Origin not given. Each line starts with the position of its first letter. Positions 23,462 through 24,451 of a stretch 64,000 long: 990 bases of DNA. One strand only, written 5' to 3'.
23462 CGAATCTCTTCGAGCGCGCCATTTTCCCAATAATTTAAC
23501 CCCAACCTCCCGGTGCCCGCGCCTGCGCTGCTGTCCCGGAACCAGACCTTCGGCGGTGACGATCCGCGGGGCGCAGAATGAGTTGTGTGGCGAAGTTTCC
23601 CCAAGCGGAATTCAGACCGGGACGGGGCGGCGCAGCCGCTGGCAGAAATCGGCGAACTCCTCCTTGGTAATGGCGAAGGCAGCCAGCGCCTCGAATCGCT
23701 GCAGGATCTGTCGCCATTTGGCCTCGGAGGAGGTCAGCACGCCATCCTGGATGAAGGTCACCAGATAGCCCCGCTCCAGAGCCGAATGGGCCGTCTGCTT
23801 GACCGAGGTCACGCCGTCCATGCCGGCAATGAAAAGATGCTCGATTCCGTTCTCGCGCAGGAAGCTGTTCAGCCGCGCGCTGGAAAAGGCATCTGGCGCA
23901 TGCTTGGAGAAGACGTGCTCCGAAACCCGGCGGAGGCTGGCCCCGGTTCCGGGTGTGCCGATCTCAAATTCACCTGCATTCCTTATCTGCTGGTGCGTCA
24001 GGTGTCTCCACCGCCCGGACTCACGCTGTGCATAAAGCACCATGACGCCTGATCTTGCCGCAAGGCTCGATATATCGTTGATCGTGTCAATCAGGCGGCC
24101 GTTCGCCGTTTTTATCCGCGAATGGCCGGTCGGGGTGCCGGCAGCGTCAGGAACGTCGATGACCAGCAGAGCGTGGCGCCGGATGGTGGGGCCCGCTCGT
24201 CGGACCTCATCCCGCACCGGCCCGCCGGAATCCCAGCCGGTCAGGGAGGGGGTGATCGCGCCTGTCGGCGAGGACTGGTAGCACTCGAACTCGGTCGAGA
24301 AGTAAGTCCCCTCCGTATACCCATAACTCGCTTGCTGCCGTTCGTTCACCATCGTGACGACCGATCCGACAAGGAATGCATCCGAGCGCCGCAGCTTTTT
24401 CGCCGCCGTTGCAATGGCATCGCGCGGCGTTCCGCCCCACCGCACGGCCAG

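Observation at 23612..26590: PCP/BY-tyrosine-kinase fused to a C-terminal isochorismatase-like domain whose catalytic Cys is Ser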

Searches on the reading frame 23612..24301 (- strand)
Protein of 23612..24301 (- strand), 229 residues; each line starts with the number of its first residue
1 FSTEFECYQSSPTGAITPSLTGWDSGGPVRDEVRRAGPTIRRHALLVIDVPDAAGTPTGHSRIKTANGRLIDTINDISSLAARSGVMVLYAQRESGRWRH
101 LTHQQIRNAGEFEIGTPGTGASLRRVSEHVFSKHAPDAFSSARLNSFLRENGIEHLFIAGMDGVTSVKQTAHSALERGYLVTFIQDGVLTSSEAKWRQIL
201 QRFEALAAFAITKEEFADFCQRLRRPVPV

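Call 3: search_protein_families(library=pfam, proteins=[window:23612-24250:-], max_evalue=1)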
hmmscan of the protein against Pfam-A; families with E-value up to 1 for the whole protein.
window:23612-24250:- (212 aa): 1 family
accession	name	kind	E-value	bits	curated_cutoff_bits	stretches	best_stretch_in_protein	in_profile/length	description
PF00857.26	Isochorismatase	-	1.7e-17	64.5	27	1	27-197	2-174/175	Isochorismatase domain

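Call 4: search_protein_families(library=ncbifam, proteins=[window:23612-24250:-], max_evalue=1)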
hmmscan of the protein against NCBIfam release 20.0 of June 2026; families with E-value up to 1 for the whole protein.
window:23612-24250:- (212 aa): 4 families
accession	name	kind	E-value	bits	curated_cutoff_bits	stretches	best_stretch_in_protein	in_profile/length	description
NF008623.0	PRK11609.1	equivalog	4.5e-06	26.6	174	1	124-171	131-178/213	bifunctional nicotinamidase/pyrazinamidase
NF050097.1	BiurAmidohydBiuH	equivalog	3e-05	23.6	370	1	110-182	125-197/221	biuret amidohydrolase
NF008517.0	PRK11440.1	equivalog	0.00018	21.5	195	1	115-183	100-168/188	hydrolase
TIGR03614.1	RutB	equivalog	0.0029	17.2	377.95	1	115-176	130-191/226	pyrimidine utilization protein B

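Call 5: search_solved_structures(query=window:23612-24250:-, max_evalue=0.01, show_alignments=4)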
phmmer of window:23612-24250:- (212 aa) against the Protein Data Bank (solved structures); distinct sequences matched with E-value up to 0.01: 13.
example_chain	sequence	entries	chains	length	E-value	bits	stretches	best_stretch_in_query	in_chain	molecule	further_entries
3eef_A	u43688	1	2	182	9.1e-09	38.5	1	108-186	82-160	N-carbamoylsarcosine amidase related protein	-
3mcw_A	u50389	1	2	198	9.3e-07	32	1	73-194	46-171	Putative hydrolase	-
5hwg_A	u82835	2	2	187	0.00011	25.1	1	97-187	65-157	Isochorismatase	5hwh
8cib_A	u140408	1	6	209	0.00014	24.9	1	60-170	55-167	Cysteine hydrolase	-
4h17_A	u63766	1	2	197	0.00015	24.7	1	71-174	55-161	Hydrolase, isochorismatase family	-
5ha8_A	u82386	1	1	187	0.00022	24.2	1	97-187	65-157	Isochorismatase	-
1ilw_A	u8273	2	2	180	0.00027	23.9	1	78-172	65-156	180 aa long hypothetical Pyrazinamidase/nicotinamidase | 180aa long hypothetical Pyrazinamidase/Nicotinamidase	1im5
3txy_A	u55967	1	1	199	0.00033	23.6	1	112-194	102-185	Isochorismatase family protein family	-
3hb7_A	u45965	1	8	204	0.0015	21.5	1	109-177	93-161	Isochorismatase hydrolase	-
3kl2_A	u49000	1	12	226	0.0016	21.4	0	115-179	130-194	Putative isochorismatase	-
6xj4_A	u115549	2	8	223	0.0024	20.8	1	111-171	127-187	Cysteine hydrolase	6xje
6xjm_A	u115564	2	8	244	0.0039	20.1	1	108-170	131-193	Biuret hydrolase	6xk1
3hu5_A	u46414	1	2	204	0.0075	19.2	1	25-171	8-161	Isochorismatase family protein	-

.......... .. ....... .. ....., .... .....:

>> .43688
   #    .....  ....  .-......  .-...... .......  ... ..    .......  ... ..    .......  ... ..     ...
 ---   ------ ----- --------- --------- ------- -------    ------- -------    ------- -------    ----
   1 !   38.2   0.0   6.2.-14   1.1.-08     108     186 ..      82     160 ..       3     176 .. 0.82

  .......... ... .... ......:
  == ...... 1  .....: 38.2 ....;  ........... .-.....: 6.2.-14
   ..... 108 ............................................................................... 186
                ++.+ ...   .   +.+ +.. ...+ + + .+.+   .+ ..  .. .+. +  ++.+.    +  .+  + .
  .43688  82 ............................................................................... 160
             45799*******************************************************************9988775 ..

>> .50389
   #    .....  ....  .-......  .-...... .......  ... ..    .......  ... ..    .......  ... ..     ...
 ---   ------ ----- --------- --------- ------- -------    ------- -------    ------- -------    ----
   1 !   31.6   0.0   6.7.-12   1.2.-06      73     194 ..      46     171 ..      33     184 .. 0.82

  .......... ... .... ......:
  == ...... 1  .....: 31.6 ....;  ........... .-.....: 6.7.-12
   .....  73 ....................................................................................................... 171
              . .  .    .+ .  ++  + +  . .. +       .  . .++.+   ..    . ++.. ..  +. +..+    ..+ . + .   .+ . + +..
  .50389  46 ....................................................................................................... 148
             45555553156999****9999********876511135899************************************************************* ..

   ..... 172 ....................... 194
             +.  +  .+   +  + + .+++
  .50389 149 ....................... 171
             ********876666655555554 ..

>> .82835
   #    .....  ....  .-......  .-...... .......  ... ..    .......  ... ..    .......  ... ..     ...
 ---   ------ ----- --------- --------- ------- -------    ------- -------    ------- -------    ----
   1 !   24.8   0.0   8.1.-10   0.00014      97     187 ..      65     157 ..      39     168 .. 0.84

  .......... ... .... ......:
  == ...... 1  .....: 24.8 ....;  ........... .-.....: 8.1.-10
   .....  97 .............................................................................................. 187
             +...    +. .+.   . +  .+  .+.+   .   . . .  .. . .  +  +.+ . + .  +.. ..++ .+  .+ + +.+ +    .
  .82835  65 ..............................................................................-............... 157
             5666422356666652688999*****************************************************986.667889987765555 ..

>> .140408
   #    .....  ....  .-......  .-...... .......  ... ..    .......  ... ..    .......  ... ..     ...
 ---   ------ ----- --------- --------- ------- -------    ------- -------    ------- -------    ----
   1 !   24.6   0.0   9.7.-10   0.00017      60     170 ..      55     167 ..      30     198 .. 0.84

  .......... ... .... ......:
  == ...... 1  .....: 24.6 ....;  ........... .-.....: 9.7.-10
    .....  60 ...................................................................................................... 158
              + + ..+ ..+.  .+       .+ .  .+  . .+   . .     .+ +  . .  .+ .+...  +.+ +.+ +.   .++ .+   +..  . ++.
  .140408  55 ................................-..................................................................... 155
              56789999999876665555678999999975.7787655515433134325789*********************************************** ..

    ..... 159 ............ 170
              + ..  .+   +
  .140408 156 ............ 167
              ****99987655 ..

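Call 7: find_homologous_proteins(query=window:23612-24301:-, max_evalue=0.001)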
Query window:23612-24301:- (229 aa): 1 proteins with E <= 0.001 among 1122 candidates.
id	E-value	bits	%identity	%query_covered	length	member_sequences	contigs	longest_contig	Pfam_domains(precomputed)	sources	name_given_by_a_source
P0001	1.3e-54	203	50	98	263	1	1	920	PF00857.27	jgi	jgi:nicotinamidase-related amidase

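Call 24: search_solved_structures(query=A2, max_evalue=0.001, show_alignments=3)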
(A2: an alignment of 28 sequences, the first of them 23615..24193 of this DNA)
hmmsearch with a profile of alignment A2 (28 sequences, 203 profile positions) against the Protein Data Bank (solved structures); distinct sequences matched with E-value up to 0.001: 47.
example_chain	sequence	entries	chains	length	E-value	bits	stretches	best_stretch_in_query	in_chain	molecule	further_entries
3eef_A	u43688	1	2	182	1.9e-16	63.7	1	7-165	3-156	N-carbamoylsarcosine amidase related protein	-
6xj4_A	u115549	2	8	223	4.3e-13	52.7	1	94-156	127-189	Cysteine hydrolase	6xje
6xix_A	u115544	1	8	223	3.8e-12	49.7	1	94-156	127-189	Cysteine hydrolase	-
1ilw_A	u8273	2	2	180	1.8e-10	44.2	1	5-170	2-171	180 aa long hypothetical Pyrazinamidase/nicotinamidase | 180aa long hypothetical Pyrazinamidase/Nicotinamidase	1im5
4h17_A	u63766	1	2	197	1.4e-09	41.3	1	6-156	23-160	Hydrolase, isochorismatase family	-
6xjm_A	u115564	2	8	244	4.2e-09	39.7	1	98-166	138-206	Biuret hydrolase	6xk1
3txy_A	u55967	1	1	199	5e-09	39.5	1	95-159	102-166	Isochorismatase family protein family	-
5hwg_A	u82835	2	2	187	1.4e-08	38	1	98-165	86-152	Isochorismatase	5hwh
3tb4_A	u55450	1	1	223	1.9e-08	37.6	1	4-141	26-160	Vibriobactin-specific isochorismatase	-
5xo0_A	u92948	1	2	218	2.5e-08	37.2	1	31-172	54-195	Ischorismate lyase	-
3hb7_A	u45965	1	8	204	2.9e-08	37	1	5-162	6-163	Isochorismatase hydrolase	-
5gle_A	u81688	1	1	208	3e-08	36.9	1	31-167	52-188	Ischorismate lyase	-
1j2r_A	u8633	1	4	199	3e-08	36.9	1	4-162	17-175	Hypothetical isochorismatase family protein yecD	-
5ha8_A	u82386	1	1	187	3.2e-08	36.8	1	98-165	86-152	Isochorismatase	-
6kua_A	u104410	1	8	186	3.5e-08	36.7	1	7-170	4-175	Cysteine hydrolase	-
3mcw_A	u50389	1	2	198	4.2e-08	36.4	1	93-164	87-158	Putative hydrolase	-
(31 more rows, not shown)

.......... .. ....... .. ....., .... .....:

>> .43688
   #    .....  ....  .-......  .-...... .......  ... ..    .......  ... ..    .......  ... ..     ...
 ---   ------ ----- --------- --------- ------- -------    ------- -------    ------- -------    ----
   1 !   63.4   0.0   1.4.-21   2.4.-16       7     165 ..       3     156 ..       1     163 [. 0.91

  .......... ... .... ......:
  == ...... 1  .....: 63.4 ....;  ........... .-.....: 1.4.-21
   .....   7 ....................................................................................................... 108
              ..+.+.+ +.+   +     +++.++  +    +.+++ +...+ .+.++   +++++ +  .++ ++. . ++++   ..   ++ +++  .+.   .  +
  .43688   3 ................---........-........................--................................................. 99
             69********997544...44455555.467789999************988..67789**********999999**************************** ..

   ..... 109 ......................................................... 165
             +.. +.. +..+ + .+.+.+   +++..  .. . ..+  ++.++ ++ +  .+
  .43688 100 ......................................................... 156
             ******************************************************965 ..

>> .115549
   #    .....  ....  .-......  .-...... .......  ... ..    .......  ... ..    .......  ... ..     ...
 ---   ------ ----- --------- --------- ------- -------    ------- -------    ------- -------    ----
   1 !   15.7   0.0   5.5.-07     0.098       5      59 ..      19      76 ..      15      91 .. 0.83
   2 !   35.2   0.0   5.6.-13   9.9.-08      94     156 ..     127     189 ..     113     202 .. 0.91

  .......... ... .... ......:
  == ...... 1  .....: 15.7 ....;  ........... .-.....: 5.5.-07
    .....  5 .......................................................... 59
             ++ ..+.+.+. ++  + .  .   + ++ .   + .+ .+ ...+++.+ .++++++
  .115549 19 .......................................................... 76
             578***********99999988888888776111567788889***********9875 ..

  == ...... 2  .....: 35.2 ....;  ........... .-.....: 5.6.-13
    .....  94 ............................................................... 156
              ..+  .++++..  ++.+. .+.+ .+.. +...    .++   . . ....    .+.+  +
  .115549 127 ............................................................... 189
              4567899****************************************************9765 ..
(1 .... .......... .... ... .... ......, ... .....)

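Call 33: search_protein_representatives(alignment_id=A2)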
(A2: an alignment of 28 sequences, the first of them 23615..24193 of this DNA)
Query: 28 sequences, 203 profile positions. Proteins with E-value up to 0.001 (for the whole library): 6809; up to 1e-10: 838; up to 1e-30: 56. The best 150 are listed.
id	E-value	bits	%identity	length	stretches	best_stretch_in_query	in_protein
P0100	3.1e-82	291.6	-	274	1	3-200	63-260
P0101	2.4e-81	288.7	-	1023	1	2-201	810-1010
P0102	1.1e-77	276.8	-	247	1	2-193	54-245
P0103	2.5e-77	275.6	-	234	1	2-200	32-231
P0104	5.9e-76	271.1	-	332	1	2-196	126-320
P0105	5.5e-75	268.0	-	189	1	9-199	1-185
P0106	5.7e-71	254.8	-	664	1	2-200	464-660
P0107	4.6e-69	248.6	-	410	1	3-198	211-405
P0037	7.1e-67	241.5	-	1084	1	3-201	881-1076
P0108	5.6e-66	238.5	-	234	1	3-197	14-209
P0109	1.2e-62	227.7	-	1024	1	3-188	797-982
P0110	8.6e-58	211.8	-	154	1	51-199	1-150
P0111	7.3e-56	205.5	-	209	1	9-190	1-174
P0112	1.5e-55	204.5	-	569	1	3-190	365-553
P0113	4.5e-55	202.9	-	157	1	4-162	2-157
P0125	1.6e-40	155.4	-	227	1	3-184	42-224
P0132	1.3e-35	139.3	-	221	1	4-183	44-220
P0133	1.4e-35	139.3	-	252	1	5-181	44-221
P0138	3.2e-34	134.8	-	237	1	4-184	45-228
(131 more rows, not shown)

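Call 47: predict_structure(alignment_id=A2)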
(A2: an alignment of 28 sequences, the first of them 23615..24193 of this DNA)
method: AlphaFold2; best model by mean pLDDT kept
length: 193 residues; sequences in the alignment: 28
mean_pLDDT: 79.7   pTM: 0.78
mean pLDDT of the five models: 79.7, 79.5, 78.9, 78.4, 76.4
residues with pLDDT >= 90: 93; 70-90: 47; 50-70: 24; < 50: 29
segments of 3 or more residues with pLDDT < 50: 63-83
pLDDT, mean of each block of 10 residues (from residue 1): 74 67 53 88 93 86 45 39 68 89 92 95 87 95 95 86 91 94 85 52
secondary structure, 60 per line:
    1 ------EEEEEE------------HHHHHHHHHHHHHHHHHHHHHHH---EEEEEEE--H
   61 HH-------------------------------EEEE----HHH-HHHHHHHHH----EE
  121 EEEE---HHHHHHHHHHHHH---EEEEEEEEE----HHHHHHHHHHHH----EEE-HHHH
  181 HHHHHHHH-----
elements in order: E7-12 H25-47 E51-57 E94-97 H106-114 E119-124 H128-140 E144-152 H157-168 E173-175 H177-188

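Call 53: fold_search(model_id=the predicted structure, library=pdb)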
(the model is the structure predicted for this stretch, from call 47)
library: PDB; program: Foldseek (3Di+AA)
matches with E <= 10: 1219; with E <= 0.001: 140
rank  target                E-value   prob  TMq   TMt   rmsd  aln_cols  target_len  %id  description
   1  3kl2_F                4.3e-09  1.00  0.64  0.62   9.4       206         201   17  Crystal structure of a putative isochorismatase from Streptomyces avermitilis (released 2009-11-24)
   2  3kl2_A                5.5e-09  1.00  0.63  0.60   9.0       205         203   18  Crystal structure of a putative isochorismatase from Streptomyces avermitilis (released 2009-11-24)
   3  3kl2_E                5.9e-09  1.00  0.64  0.61   8.9       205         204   18  Crystal structure of a putative isochorismatase from Streptomyces avermitilis (released 2009-11-24)
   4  3kl2_B                8.9e-09  1.00  0.63  0.61   8.9       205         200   19  Crystal structure of a putative isochorismatase from Streptomyces avermitilis (released 2009-11-24)
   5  8bkd_K                1.5e-08  1.00  0.65  0.57   9.3       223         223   18  structure of RutB (released 2023-01-25)
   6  8bkd_E                1.8e-08  1.00  0.68  0.59   8.9       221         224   19  structure of RutB (released 2023-01-25)
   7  3hb7_H                2.0e-08  1.00  0.60  0.67   7.0       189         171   20  The Crystal Structure of an Isochorismatase-like Hydrolase from Alkaliphilus metalliredigens to 2.3A (released 2009-07-07)
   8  3kl2_I                2.1e-08  1.00  0.63  0.62   9.0       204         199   18  Crystal structure of a putative isochorismatase from Streptomyces avermitilis (released 2009-11-24)
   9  6xj4_D                2.1e-08  1.00  0.57  0.51   9.6       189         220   23  Triuret Hydrolase (TrtA) from Herbaspirillum sp. BH-1 C162S bound with biuret (released 2020-11-18)
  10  8bll_A                3.2e-08  1.00  0.67  0.59   8.9       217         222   20  Structure of RutB (released 2023-01-25)
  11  3kl2_H                3.6e-08  1.00  0.62  0.60   9.0       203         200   19  Crystal structure of a putative isochorismatase from Streptomyces avermitilis (released 2009-11-24)
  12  6xix_A                3.8e-08  1.00  0.56  0.50   9.8       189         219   21  Triuret Hydrolase (TrtA) from Herbaspirillum sp. BH-1 (released 2020-11-18)
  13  6xj4_A                4.5e-08  1.00  0.58  0.52   9.6       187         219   22  Triuret Hydrolase (TrtA) from Herbaspirillum sp. BH-1 C162S bound with biuret (released 2020-11-18)
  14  3hu5_A                5.1e-08  1.00  0.66  0.67   8.1       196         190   21  CRYSTAL STRUCTURE OF isochorismatase family protein from Desulfovibrio vulgaris subsp. vulgaris str. Hildenborough (released 2009-06-30)
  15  6xje_B                5.1e-08  1.00  0.58  0.51   9.8       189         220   23  Triuret Hydrolase (TrtA) from Herbaspirillum sp. BH-1 C162S bound with triuret (released 2020-11-18)
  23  6xjm_A                1.1e-07  1.00  0.59  0.51   9.1       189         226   21  Biuret Hydrolase (BiuH) from Rhodococcus sp. Mel C169S bound with biuret (released 2020-11-18)
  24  3eef_A                1.1e-07  1.00  0.61  0.67   8.6       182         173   21  Crystal structure of N-carbamoylsarcosine amidase from thermoplasma acidophilum (released 2008-09-16)
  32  6xjm_D                1.3e-07  1.00  0.64  0.55   8.8       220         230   20  Biuret Hydrolase (BiuH) from Rhodococcus sp. Mel C169S bound with biuret (released 2020-11-18)
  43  6xjm_B                2.5e-07  1.00  0.59  0.51   9.5       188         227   21  Biuret Hydrolase (BiuH) from Rhodococcus sp. Mel C169S bound with biuret (released 2020-11-18)
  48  6xjm_C                2.9e-07  1.00  0.63  0.54   8.8       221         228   22  Biuret Hydrolase (BiuH) from Rhodococcus sp. Mel C169S bound with biuret (released 2020-11-18)
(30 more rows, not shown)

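Call 55: find_encoding_contigs(protein=P0133, flank=6000, max_places=4)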
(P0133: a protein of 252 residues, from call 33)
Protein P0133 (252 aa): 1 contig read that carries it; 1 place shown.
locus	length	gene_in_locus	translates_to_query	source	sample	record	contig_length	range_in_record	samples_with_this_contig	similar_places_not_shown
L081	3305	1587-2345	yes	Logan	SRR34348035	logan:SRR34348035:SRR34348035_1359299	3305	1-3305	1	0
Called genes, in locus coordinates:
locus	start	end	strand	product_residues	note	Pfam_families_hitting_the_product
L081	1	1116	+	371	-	?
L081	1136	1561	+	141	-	PF04828:GFA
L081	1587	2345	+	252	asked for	PF00857:Isochorismatase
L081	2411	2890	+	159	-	PF06146:PsiE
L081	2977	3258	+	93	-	-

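Call 56: find_encoding_contigs(protein=P0138, flank=6000, max_places=4)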
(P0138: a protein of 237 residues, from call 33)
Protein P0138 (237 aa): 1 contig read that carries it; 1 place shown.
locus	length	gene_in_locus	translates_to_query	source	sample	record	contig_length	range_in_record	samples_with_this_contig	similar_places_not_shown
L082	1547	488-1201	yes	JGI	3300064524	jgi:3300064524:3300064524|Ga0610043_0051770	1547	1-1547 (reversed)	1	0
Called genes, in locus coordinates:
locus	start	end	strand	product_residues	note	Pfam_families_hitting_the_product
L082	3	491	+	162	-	?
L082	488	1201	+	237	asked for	PF00857:Isochorismatase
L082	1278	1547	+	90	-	?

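Call 57: find_encoding_contigs(protein=P0125, flank=6000, max_places=4)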
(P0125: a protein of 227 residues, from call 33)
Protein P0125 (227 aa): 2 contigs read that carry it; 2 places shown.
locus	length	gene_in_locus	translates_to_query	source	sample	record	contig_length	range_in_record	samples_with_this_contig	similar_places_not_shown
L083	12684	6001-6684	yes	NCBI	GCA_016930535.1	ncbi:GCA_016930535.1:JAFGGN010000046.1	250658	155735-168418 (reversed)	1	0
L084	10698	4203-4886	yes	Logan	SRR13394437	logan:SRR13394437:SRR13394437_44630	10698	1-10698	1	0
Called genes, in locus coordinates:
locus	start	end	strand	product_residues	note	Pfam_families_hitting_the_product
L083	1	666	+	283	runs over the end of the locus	PF02517:Rce1-like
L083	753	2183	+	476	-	PF07632:Sde182_NH-like, PF21027:Sde0182_C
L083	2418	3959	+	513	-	PF04775:Bile_Hydr_Trans, PF05448:AXE1 (faint), PF01738:DLH (faint), PF00561:Abhydrolase_1 (faint), PF00326:Peptidase_S9 (faint), PF08840:BAAT_C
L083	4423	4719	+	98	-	-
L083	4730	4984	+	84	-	PF02882:THF_DHG_CYH_C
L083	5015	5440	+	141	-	PF12675:DUF3795 (weak)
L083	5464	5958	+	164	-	PF13474:SnoaL_3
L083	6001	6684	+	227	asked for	PF00857:Isochorismatase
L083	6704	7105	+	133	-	-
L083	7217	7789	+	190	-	-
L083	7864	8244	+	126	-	-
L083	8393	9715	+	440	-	PF01433:Peptidase_M1 (weak)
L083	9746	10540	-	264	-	PF00398:RrnaAD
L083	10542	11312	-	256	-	PF01026:TatD_DNase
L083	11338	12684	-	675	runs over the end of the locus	PF00133:tRNA-synt_1, PF09334:tRNA-synt_1g, PF08264:Anticodon_1 (weak), PF19303:Anticodon_3, PF01588:tRNA_bind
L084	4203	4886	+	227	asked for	PF00857:Isochorismatase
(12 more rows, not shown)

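Call 58: find_encoding_contigs(protein=P0132, flank=6000, max_places=4)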
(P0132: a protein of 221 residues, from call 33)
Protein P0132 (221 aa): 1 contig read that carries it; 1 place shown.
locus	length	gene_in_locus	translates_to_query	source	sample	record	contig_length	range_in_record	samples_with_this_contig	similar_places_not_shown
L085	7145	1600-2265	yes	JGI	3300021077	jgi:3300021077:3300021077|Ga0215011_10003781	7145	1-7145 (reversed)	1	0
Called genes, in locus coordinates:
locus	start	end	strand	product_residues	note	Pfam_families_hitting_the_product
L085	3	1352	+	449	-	?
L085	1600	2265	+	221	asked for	PF00857:Isochorismatase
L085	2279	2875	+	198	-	PF03358:FMN_red (weak), PF12641:Flavodoxin_3 (faint), PF12682:Flavodoxin_4, PF12724:Flavodoxin_5 (weak)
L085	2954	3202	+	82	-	-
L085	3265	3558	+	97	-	PF02686:GatC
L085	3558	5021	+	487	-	PF01425:Amidase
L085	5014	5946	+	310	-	PF00768:Peptidase_S11, PF13354:Beta-lactamase2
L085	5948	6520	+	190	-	PF02934:GatB_N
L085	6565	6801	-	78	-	-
